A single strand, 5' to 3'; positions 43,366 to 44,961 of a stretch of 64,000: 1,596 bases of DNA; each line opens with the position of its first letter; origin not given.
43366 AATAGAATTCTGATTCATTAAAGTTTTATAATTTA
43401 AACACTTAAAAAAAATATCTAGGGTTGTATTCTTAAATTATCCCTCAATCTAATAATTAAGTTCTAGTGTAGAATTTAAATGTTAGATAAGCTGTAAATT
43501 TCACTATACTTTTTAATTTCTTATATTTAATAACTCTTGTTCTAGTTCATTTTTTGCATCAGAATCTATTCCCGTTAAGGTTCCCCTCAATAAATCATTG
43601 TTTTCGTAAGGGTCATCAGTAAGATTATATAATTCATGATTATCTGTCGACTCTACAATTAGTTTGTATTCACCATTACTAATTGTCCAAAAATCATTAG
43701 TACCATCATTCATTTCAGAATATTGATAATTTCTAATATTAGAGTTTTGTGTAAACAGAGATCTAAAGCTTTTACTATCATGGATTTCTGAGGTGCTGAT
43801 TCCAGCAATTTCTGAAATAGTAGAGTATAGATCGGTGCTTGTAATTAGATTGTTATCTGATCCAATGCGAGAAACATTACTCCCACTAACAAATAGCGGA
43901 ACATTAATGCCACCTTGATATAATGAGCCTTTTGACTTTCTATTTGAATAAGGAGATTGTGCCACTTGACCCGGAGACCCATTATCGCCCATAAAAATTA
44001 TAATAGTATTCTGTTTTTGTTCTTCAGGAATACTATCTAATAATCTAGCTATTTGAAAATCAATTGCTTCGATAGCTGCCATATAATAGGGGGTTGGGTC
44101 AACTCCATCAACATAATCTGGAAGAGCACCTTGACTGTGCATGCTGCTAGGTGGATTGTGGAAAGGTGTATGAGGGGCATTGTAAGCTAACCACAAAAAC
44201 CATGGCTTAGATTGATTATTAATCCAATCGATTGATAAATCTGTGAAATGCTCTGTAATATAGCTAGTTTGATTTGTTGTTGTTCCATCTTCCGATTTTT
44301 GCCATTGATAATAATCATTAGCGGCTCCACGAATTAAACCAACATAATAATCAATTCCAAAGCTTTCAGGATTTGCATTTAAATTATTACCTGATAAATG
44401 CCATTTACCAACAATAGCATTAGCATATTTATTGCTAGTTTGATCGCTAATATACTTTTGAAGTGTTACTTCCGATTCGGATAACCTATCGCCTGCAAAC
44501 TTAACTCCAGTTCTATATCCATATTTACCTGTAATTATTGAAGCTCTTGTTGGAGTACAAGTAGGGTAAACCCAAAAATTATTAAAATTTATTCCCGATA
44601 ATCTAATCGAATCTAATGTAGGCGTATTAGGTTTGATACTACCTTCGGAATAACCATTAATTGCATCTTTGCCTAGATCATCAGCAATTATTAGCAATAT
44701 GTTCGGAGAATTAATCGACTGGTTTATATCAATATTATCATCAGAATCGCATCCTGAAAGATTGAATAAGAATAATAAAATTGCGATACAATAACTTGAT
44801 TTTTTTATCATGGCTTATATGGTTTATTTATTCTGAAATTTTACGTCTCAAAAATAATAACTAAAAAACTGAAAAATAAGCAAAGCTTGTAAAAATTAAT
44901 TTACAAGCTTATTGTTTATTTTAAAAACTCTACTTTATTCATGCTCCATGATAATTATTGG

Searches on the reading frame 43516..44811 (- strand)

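Call 35: search_protein_families(library=pfam, proteins=[window:43516-44811:-], max_evalue=0.00001)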
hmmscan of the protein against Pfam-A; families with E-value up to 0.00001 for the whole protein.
window:43516-44811:- (432 aa): 2 families
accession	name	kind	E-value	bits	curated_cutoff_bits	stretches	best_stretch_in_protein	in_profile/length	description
PF00884.28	Sulfatase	-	1.3e-44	153.2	25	1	36-338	1-301/301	Sulfatase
PF16347.10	SGSH_C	-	1.1e-09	39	29.3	1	296-417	10-142/154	N-sulphoglucosamine sulphohydrolase, C-terminal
